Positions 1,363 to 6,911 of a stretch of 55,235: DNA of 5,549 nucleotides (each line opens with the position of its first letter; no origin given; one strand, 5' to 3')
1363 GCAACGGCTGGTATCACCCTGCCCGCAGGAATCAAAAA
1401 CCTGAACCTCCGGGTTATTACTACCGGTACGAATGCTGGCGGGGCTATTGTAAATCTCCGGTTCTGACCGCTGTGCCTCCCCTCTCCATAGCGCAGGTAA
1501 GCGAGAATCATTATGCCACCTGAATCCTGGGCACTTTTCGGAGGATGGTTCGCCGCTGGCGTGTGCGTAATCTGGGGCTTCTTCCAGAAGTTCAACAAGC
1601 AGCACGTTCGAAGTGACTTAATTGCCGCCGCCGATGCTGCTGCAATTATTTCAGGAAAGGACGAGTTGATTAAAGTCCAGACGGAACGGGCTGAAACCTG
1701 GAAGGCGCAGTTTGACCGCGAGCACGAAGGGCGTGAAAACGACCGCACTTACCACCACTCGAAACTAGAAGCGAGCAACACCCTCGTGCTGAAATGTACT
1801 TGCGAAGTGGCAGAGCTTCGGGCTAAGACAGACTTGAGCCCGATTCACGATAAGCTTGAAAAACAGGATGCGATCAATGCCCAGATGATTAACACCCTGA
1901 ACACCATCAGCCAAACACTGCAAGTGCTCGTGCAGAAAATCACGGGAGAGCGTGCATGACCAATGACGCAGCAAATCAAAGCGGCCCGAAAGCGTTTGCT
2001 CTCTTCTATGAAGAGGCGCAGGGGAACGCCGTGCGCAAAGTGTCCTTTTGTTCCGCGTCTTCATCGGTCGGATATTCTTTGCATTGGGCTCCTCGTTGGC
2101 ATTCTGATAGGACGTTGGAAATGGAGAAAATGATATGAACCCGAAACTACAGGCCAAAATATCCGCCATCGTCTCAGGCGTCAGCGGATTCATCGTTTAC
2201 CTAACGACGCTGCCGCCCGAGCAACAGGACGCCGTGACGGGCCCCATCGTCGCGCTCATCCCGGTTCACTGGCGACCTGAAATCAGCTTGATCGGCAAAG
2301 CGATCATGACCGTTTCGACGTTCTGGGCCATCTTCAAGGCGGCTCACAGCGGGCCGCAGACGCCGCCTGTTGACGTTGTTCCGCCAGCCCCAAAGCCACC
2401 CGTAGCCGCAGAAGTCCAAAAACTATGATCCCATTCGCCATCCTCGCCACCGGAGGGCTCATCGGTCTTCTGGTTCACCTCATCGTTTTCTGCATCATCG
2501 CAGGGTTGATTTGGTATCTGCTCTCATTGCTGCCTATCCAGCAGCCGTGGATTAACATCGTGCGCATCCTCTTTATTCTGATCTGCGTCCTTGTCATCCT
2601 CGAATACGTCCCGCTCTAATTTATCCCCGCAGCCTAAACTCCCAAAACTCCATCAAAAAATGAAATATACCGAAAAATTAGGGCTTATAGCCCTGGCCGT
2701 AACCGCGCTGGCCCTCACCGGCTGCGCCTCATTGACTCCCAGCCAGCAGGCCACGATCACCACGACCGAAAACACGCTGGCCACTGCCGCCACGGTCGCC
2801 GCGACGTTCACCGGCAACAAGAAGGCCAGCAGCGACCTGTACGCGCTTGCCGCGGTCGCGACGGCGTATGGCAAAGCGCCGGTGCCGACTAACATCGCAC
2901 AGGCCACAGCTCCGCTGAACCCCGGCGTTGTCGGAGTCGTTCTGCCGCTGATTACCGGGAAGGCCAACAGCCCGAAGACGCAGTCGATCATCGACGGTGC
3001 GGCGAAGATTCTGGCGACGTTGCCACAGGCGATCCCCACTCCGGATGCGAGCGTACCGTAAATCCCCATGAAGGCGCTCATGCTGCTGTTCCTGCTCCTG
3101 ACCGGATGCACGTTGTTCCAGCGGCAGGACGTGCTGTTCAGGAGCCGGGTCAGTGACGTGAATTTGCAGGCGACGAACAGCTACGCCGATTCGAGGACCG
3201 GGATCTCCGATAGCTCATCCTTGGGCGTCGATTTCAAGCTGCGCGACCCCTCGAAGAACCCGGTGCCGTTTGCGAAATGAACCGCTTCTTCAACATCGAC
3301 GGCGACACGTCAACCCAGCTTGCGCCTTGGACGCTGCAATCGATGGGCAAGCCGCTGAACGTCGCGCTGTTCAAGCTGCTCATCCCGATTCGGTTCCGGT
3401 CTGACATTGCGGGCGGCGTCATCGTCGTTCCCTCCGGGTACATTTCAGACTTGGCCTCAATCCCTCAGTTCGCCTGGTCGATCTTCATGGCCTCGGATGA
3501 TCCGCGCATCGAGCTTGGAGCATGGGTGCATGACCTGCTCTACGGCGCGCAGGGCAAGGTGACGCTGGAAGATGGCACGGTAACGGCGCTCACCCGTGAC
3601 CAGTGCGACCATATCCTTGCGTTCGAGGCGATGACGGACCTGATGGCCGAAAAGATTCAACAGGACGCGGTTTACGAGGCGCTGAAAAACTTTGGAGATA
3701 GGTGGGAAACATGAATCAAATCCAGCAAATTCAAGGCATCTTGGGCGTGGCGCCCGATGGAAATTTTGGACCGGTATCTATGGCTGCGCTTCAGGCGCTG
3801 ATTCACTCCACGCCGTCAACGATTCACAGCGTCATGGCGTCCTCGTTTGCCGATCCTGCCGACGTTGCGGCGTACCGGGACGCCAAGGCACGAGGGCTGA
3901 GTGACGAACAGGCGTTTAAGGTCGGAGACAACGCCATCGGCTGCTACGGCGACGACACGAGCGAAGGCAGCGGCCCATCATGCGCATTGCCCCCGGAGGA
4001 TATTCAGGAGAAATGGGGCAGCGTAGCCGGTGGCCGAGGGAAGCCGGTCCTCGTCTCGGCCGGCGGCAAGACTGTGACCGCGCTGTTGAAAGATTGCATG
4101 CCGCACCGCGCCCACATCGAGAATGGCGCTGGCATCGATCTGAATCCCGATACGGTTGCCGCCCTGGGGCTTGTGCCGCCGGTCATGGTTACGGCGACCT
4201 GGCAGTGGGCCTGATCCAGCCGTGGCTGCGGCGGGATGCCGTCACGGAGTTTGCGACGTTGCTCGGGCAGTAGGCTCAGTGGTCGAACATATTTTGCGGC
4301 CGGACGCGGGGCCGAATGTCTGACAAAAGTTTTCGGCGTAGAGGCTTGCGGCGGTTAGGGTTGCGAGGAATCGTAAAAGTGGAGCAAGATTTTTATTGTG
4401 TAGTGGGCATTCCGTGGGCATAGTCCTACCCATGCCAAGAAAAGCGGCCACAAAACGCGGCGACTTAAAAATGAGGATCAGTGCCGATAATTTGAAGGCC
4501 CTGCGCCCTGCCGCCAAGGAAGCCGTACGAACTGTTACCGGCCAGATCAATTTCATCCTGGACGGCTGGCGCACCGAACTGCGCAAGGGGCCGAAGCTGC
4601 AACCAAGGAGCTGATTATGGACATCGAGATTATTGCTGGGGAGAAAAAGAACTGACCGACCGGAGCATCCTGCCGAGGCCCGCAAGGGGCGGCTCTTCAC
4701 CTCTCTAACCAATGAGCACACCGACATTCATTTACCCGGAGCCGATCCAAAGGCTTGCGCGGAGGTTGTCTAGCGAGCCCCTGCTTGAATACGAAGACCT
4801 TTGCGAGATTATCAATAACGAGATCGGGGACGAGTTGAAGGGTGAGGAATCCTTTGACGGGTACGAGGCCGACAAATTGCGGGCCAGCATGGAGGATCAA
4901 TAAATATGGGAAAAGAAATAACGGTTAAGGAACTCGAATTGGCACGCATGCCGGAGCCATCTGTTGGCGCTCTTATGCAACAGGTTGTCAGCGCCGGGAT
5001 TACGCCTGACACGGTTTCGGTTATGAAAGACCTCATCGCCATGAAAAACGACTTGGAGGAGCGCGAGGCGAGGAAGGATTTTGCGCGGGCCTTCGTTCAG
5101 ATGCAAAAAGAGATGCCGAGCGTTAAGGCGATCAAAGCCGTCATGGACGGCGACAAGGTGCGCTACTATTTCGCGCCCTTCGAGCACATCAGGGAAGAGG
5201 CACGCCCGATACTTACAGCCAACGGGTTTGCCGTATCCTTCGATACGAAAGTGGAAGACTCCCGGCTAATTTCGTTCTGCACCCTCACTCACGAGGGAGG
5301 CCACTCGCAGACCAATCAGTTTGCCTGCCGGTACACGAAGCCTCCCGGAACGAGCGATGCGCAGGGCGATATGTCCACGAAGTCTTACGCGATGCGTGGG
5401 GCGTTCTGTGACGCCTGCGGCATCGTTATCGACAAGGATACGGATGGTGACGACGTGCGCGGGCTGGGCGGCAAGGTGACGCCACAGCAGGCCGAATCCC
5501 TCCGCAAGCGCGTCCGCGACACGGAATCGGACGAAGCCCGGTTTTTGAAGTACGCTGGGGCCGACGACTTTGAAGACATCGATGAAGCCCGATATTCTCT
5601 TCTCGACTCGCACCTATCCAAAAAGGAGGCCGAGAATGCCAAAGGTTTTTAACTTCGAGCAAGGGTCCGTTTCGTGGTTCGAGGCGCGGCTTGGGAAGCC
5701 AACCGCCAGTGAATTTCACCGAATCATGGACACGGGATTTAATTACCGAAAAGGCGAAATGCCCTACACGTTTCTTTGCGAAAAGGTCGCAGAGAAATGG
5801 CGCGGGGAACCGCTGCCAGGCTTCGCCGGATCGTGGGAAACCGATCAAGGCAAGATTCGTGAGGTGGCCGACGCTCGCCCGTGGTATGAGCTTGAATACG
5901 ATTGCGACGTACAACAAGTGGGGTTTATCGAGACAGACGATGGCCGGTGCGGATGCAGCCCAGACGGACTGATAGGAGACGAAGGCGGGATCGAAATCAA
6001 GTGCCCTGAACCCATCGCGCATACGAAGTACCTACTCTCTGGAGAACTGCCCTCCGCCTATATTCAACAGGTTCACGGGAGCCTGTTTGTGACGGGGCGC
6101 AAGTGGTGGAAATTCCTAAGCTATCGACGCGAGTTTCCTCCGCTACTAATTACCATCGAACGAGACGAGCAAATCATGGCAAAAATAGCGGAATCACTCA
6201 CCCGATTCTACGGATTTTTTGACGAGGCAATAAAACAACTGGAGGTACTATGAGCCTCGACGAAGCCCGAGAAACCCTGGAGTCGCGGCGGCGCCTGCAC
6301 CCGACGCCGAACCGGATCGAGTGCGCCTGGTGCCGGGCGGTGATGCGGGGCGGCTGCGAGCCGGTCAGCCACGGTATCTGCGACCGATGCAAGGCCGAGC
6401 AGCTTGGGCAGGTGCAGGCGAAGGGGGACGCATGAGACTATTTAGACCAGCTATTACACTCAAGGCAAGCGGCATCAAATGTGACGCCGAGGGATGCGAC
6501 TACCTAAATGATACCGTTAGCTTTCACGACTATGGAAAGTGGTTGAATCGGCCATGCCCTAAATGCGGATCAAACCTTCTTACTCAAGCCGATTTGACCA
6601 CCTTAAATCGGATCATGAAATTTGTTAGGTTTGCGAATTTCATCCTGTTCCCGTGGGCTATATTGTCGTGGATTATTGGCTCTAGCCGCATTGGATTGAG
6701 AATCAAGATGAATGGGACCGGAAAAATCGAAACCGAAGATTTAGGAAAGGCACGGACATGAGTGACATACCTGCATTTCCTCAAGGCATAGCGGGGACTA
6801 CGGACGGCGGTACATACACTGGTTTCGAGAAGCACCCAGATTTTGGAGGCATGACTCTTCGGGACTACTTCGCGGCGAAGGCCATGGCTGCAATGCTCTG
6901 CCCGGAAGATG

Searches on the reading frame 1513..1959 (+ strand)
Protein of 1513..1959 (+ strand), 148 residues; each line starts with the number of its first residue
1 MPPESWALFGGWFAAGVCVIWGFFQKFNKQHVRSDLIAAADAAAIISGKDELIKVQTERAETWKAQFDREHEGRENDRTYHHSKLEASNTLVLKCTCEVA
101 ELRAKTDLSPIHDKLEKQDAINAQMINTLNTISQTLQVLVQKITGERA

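Call 65: search_protein_families(library=pfam, proteins=[window:1513-1959:+], max_evalue=0.05)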
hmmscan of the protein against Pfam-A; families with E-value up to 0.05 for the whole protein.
window:1513-1959:+ (148 aa): 0 families

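Call 84: search_protein_families(library=phrogs, proteins=[window:1513-1959:+], max_evalue=0.5)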
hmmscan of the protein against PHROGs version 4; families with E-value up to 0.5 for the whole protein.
window:1513-1959:+ (148 aa): 2 families
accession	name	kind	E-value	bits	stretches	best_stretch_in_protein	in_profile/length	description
phrog_31775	-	unknown function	0.098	13.8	0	97-119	24-46/53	-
phrog_8048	-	DNA, RNA and nucleotide metabolism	0.11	12.7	1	35-97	120-182/273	HNH endonuclease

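Call 95: search_protein_families(library=ncbifam, proteins=[window:1513-1959:+], max_evalue=1)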
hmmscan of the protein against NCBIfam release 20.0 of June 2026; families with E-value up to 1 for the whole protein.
window:1513-1959:+ (148 aa): 0 families

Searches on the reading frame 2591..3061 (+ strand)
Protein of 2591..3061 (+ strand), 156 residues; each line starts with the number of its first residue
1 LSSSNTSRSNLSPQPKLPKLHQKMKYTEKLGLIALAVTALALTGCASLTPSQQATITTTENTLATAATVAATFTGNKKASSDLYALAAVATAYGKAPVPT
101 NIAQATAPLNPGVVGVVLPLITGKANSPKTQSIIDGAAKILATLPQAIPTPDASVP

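Call 65: search_protein_families(library=pfam, proteins=[window:2591-3061:+], max_evalue=0.05)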
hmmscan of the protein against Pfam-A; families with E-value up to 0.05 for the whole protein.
window:2591-3061:+ (156 aa): 0 families

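Call 84: search_protein_families(library=phrogs, proteins=[window:2591-3061:+], max_evalue=0.5)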
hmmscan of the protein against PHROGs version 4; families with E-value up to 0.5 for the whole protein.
window:2591-3061:+ (156 aa): 12 families
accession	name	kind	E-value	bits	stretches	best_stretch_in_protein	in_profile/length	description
phrog_13472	-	unknown function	0.028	15.6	1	33-79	5-51/113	-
phrog_20142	-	unknown function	0.045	14.6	1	32-71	4-42/202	-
phrog_29677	-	unknown function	0.05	14.6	1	33-57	9-33/143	-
phrog_20914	-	unknown function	0.056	14.5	1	29-75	4-50/112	-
phrog_1119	-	moron, auxiliary metabolic gene and host takeover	0.072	14.5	1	32-62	4-34/78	Cor superinfection exclusion protein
phrog_29814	-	unknown function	0.09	14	1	40-71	9-40/78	-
phrog_6360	-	unknown function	0.19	13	1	33-62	5-33/122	-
phrog_914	-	unknown function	0.2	13.1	1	34-72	5-43/118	-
phrog_902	-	unknown function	0.2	13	1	24-58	5-29/118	-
phrog_3641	-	unknown function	0.3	12.4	0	30-63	9-44/69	-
phrog_20460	-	unknown function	0.31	12.1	0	34-66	6-38/128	-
phrog_4433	-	unknown function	0.38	11.1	1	38-113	142-213/312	-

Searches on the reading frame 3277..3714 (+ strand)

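Call 65: search_protein_families(library=pfam, proteins=[window:3277-3714:+], max_evalue=0.05)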
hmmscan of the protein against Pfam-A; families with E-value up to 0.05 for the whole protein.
window:3277-3714:+ (145 aa): 2 families
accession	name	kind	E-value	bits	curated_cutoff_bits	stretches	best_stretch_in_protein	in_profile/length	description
PF07087.16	DUF1353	-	7.4e-11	42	22.5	1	33-135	2-90/91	Protein of unknown function (DUF1353)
PF20461.3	DUF6714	-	0.034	14.6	27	1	63-139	81-156/161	Family of unknown function (DUF6714)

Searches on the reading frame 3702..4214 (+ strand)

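Call 65: search_protein_families(library=pfam, proteins=[window:3702-4214:+], max_evalue=0.05)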
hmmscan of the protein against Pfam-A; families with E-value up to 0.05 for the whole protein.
window:3702-4214:+ (170 aa): 1 family
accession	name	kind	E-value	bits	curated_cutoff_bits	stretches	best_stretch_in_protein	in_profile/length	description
PF09374.15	PG_binding_3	-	0.0046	17.6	24.6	1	7-40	3-41/76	Predicted Peptidoglycan domain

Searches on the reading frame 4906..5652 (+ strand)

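Call 29: search_protein_families(library=pfam, proteins=[window:4906-5652:+], max_evalue=0.01)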
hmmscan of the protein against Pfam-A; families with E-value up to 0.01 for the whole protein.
window:4906-5652:+ (248 aa): 1 family
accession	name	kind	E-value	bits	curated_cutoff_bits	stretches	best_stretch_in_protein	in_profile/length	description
PF04404.17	ERF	-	3.8e-10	40.4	25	1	60-190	2-135/153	ERF superfamily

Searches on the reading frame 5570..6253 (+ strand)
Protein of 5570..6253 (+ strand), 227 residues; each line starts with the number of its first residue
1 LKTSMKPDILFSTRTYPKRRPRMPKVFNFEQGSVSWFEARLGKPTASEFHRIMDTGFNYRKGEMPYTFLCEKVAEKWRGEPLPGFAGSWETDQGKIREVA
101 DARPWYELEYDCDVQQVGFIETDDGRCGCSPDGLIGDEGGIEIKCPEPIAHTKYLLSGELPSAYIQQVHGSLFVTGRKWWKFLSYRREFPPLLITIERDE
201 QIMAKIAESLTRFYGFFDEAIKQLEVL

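Call 73: search_protein_families(library=pfam, proteins=[window:5570-6253:+], max_evalue=0.05)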
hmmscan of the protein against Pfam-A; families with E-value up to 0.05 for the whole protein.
window:5570-6253:+ (227 aa): 1 family
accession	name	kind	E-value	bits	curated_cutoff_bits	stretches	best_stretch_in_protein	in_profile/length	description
PF09588.16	YqaJ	-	5.2e-20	72.7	22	1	36-177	2-149/150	YqaJ-like viral recombinase domain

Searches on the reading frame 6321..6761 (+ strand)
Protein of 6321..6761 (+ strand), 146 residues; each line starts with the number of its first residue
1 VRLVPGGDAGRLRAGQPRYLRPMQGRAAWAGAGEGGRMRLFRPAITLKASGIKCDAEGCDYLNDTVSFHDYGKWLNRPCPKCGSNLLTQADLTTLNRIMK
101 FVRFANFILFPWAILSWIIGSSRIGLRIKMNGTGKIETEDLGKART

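Call 73: search_protein_families(library=pfam, proteins=[window:6321-6761:+], max_evalue=0.05)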
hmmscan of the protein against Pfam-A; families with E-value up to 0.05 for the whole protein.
window:6321-6761:+ (146 aa): 1 family
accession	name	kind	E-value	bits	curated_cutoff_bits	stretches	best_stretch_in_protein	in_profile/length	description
PF06524.17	NOA36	-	0.04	13.7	32.6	0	50-103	185-237/306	NOA36 protein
